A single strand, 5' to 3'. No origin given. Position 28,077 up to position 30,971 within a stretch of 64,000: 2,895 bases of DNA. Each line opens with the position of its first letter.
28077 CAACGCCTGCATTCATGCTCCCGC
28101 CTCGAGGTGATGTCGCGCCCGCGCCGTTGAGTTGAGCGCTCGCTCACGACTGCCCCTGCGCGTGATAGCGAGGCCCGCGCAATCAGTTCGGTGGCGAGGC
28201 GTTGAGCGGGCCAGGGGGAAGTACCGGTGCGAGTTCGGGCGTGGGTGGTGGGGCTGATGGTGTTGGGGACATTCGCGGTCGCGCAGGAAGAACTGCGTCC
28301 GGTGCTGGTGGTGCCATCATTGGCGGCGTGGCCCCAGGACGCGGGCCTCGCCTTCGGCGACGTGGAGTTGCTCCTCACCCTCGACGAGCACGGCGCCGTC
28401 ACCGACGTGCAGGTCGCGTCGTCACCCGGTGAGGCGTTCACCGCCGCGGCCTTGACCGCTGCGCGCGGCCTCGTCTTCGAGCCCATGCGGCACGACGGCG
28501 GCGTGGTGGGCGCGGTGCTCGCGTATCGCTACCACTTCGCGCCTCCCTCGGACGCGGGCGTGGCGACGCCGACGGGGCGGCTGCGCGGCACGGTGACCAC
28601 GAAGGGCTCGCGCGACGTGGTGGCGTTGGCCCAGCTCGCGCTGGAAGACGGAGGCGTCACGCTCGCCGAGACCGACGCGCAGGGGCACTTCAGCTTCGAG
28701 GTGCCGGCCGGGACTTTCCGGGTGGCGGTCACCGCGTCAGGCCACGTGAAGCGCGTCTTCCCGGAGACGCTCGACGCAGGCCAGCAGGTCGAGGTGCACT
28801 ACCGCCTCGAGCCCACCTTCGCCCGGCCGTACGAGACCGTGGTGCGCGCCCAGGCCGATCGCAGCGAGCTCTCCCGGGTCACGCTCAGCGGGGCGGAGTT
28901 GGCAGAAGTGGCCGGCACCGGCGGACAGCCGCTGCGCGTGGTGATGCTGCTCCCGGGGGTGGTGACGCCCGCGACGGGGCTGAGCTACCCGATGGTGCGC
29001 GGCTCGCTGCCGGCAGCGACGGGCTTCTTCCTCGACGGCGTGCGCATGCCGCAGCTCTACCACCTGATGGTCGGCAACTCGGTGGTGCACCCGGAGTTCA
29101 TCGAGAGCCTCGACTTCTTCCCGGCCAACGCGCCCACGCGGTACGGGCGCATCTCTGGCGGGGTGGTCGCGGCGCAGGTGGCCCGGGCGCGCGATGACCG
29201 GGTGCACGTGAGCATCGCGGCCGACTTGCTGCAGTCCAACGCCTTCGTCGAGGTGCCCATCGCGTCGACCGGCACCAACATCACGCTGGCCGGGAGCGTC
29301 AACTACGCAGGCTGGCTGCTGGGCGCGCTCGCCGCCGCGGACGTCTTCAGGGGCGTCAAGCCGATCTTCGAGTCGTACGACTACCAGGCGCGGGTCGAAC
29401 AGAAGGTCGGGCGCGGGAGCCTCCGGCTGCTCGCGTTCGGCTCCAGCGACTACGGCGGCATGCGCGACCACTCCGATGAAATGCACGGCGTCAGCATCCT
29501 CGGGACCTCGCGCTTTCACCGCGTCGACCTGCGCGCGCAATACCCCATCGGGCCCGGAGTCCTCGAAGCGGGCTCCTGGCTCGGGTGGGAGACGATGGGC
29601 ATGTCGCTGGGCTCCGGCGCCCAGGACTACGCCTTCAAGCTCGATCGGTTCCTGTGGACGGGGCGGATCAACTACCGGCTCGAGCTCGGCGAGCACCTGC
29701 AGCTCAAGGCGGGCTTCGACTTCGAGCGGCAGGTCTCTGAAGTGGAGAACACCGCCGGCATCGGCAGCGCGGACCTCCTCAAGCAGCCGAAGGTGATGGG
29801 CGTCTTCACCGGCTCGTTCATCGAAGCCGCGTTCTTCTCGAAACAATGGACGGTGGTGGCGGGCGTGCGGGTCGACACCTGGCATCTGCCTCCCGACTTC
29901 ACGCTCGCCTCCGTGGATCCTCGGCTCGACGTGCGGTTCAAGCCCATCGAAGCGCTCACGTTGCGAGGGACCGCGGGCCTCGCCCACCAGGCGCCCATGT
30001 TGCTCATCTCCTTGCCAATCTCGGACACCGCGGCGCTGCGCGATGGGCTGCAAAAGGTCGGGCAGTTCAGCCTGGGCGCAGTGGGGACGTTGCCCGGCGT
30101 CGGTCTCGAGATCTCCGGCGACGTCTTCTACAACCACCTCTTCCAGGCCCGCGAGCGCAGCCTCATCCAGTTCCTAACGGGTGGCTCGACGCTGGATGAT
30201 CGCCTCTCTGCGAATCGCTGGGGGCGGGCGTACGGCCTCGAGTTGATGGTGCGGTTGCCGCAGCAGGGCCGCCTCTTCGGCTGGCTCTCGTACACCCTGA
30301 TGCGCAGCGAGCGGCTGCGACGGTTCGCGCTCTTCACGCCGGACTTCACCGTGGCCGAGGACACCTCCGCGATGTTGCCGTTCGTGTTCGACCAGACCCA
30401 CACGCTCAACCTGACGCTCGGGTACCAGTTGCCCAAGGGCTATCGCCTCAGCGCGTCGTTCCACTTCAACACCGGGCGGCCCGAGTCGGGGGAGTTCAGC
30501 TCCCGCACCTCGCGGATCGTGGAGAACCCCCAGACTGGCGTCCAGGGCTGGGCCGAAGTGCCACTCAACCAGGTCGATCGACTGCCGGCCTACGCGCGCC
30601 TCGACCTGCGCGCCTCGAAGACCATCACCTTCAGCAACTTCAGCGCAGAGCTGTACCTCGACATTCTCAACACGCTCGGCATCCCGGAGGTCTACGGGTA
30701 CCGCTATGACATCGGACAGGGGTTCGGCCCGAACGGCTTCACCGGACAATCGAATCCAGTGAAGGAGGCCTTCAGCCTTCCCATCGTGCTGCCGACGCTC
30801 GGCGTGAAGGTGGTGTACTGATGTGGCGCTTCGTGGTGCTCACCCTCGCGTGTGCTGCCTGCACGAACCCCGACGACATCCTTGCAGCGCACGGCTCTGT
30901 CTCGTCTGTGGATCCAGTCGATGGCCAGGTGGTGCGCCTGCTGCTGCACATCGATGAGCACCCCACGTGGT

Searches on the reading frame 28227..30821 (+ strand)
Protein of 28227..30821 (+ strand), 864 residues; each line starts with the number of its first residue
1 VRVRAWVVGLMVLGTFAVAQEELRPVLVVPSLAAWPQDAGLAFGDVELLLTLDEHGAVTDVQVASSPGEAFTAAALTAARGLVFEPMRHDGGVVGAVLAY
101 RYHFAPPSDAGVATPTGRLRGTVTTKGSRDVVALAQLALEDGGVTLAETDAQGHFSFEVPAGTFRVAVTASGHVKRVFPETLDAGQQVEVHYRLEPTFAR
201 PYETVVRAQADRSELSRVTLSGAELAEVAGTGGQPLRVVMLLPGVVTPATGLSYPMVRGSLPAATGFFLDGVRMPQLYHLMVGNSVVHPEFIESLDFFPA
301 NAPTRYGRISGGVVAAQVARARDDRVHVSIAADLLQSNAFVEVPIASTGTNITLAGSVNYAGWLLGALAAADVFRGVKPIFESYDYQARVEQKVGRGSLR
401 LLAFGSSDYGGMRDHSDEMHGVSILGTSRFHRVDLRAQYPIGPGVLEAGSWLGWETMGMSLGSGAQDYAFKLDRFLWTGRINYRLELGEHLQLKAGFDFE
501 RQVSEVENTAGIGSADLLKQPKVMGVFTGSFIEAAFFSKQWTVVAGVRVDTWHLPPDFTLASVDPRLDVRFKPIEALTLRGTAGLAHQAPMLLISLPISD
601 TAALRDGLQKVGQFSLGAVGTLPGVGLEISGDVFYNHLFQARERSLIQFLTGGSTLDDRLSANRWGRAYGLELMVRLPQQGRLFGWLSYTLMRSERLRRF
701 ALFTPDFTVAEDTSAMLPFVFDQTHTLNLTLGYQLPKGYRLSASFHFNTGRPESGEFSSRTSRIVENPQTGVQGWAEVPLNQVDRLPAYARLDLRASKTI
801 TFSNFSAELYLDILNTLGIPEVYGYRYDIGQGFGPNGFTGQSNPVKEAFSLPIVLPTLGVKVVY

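Call 66: search_protein_families(library=pfam, proteins=[window:28227-30821:+], max_evalue=0.001)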
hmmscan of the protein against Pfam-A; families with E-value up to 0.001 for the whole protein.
window:28227-30821:+ (864 aa): 5 families
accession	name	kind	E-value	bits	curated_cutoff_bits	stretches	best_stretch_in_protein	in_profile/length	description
PF00593.30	TonB_dep_Rec_b-barrel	-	7.1e-15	56.2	27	1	462-812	100-432/436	TonB dependent receptor-like, beta-barrel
PF13620.12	CarboxypepD_reg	-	5.3e-10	40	32.3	1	119-194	2-81/82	Carboxypeptidase regulatory-like domain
PF03544.19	TonB_C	-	4.4e-06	27.5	24.6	1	44-93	16-66/79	Gram-negative bacterial TonB protein C-terminal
PF07715.20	Plug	-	1.7e-05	25.7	23.9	1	240-312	30-105/107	TonB-dependent Receptor Plug Domain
PF13715.12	CarbopepD_reg_2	-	2.5e-05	24.6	32.2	1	120-197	2-79/88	CarboxypepD_reg-like domain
